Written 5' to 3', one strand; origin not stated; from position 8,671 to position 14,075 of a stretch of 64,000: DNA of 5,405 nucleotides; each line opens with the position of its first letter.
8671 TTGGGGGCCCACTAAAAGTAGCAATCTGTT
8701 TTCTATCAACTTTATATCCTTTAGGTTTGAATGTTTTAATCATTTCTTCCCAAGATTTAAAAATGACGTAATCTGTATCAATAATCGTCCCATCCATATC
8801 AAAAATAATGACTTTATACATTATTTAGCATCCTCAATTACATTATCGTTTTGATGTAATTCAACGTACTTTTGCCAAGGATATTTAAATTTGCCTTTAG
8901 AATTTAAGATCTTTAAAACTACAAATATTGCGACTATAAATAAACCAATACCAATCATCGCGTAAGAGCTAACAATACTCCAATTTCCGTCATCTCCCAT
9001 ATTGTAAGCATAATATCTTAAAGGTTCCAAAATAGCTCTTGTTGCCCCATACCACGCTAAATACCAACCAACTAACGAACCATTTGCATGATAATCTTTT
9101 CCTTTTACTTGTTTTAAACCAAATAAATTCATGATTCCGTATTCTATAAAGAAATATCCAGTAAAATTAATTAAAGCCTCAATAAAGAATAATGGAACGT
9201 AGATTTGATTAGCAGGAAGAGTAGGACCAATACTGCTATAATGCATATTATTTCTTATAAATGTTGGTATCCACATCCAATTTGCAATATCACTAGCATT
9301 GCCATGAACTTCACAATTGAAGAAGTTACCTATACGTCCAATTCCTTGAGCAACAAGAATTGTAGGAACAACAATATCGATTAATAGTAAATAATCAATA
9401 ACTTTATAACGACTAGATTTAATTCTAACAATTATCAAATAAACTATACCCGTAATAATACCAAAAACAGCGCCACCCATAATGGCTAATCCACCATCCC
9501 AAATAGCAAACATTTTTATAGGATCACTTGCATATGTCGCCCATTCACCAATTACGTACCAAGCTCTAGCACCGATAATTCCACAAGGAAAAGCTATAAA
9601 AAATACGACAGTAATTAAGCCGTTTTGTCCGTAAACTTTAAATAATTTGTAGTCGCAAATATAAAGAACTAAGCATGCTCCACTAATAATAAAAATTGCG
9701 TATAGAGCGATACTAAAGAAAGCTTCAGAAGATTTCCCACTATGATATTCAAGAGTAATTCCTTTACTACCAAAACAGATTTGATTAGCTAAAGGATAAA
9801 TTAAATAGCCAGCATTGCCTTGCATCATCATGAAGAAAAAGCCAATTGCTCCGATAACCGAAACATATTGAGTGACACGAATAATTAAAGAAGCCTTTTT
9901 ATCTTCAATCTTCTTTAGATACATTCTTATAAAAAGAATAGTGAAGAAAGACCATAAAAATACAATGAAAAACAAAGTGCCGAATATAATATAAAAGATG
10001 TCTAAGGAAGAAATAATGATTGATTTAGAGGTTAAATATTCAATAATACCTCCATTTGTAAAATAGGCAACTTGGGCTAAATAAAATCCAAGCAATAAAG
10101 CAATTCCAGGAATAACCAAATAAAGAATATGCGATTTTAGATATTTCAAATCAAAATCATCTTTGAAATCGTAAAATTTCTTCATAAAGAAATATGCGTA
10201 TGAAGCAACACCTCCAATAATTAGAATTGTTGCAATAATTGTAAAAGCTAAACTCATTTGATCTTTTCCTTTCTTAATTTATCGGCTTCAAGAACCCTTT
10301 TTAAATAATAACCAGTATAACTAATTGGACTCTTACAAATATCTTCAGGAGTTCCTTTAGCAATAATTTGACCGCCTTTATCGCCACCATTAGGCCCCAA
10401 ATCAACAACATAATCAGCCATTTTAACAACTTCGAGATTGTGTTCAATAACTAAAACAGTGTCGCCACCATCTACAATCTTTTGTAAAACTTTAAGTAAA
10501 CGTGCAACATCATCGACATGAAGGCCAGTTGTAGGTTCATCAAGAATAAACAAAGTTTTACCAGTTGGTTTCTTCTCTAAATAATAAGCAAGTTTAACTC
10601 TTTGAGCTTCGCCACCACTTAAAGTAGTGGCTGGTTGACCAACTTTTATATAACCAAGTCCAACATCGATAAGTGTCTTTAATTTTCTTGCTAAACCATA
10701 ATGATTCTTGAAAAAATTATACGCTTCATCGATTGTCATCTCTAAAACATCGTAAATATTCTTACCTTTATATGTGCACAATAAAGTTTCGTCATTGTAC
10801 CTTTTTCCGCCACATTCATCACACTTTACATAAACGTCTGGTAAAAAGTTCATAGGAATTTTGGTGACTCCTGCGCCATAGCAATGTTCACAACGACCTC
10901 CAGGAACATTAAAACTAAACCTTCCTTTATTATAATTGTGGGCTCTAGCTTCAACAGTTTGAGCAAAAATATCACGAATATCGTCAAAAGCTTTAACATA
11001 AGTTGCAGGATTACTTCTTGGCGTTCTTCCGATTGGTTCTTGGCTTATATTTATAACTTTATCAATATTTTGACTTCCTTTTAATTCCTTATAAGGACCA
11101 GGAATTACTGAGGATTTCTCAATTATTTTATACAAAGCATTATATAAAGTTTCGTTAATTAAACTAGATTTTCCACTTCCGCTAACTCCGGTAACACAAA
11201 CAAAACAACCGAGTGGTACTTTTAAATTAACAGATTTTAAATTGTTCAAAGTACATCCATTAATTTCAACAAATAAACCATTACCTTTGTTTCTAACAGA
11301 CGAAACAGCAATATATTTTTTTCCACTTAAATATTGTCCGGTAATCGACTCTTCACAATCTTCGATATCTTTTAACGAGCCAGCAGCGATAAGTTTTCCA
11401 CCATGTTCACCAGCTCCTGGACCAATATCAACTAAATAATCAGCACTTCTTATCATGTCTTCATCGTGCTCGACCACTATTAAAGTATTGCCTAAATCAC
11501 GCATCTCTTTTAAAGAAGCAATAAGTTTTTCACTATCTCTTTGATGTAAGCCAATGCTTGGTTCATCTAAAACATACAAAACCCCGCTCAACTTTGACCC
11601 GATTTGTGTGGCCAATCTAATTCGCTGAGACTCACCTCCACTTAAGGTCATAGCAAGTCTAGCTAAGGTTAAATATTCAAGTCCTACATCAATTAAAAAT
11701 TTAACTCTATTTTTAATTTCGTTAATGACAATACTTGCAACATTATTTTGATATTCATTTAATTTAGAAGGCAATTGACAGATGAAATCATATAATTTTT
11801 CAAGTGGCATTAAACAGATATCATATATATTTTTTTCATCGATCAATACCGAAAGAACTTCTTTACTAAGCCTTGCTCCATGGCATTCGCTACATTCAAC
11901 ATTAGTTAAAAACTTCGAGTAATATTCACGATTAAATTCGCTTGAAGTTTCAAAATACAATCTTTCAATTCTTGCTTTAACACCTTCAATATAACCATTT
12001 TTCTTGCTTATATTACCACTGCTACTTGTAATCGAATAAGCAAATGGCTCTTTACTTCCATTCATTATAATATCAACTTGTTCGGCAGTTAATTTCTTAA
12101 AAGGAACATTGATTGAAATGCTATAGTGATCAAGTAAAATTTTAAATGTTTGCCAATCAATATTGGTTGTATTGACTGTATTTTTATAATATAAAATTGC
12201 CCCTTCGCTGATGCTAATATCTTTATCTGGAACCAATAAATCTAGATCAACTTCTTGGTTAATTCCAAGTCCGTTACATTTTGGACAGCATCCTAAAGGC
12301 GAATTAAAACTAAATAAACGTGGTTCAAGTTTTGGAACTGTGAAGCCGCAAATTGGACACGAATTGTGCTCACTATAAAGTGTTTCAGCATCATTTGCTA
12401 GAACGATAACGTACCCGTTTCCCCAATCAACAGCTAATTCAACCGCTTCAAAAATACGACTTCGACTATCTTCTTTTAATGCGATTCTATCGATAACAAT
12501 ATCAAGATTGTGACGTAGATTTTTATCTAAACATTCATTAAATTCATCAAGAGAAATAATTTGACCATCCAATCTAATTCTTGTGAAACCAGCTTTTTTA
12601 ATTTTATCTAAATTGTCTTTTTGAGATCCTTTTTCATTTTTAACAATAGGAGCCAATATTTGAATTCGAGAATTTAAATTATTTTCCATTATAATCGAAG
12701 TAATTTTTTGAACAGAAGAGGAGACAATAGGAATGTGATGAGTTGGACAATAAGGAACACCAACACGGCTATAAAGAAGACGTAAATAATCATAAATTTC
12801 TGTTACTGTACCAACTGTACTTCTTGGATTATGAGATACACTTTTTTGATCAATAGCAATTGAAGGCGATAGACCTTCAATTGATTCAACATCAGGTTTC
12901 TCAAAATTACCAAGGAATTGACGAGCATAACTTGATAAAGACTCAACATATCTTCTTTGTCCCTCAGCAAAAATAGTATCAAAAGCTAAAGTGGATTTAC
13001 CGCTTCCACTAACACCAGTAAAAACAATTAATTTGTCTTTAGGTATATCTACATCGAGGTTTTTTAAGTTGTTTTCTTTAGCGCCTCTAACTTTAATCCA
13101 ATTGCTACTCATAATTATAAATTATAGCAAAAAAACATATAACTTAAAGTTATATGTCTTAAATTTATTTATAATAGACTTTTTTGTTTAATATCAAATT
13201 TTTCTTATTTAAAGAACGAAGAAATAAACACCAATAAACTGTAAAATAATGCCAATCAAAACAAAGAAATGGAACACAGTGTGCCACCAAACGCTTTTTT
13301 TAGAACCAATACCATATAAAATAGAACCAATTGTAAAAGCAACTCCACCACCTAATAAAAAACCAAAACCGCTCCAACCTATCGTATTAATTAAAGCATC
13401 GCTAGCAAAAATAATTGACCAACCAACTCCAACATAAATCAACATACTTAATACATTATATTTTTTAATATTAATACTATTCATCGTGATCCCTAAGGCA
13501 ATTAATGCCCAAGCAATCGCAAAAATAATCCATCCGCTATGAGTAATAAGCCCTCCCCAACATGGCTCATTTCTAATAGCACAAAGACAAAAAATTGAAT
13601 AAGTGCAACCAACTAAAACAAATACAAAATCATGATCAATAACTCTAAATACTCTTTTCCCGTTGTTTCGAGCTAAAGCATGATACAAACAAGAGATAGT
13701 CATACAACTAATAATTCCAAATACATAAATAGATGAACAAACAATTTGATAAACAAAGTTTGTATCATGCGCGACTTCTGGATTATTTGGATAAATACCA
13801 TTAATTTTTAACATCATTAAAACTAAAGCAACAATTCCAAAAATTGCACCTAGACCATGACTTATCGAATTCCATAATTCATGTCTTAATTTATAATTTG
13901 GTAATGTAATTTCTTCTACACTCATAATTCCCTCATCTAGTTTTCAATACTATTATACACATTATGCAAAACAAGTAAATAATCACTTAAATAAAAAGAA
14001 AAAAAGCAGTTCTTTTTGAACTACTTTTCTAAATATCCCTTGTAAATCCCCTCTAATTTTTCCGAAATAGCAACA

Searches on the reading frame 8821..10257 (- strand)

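Call 71: search_protein_families(library=pfam, proteins=[window:8821-10257:-], max_evalue=0.00001)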
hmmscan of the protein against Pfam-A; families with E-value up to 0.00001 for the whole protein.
window:8821-10257:- (478 aa): 1 family
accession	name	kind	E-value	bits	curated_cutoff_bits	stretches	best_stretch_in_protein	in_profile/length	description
PF01790.23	LGT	-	1e-37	130.2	24.9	1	181-443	9-239/240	Prolipoprotein diacylglyceryl transferase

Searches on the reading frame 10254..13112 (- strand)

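Call 71: search_protein_families(library=pfam, proteins=[window:10254-13112:-], max_evalue=0.00001)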
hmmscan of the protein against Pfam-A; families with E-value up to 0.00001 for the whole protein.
window:10254-13112:- (952 aa): 8 families
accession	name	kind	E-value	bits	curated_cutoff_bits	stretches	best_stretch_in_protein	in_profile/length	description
PF17760.6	UvrA_inter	-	8.4e-32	109.7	23.3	1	133-241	2-109/109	UvrA interaction domain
PF17755.6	UvrA_DNA-bind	-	3.9e-27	95.1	23.2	1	289-400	1-110/110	UvrA DNA-binding domain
PF00005.33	ABC_tran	-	5e-19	69.7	25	0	819-862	97-137/137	ABC transporter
PF02463.25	SMC_N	-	8e-11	42.2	40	0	173-563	105-211/220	RecF/RecN/SMC N terminal domain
PF13555.12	AAA_29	-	1.1e-06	28.7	27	0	21-42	17-38/61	P-loop containing region of AAA domain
PF13304.12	AAA_21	-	2.9e-06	28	27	0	838-877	245-284/304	AAA domain, putative AbiEii toxin, Type IV TA system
PF13191.12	AAA_16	-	4.4e-06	27.7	32.6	0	636-660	25-49/167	AAA ATPase domain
PF03193.22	RsgA_GTPase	-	5.7e-06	26.7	30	0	7-43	88-123/174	RsgA GTPase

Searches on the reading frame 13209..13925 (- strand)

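Call 25: search_protein_families(library=pfam, proteins=[window:13209-13925:-], max_evalue=0.0001)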
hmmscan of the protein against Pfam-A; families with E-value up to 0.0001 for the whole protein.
window:13209-13925:- (238 aa): 1 family
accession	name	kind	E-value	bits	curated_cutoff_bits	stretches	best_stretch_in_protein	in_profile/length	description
PF03006.26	HlyIII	-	7e-25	88.4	26.2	1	13-230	3-224/224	Haemolysin-III related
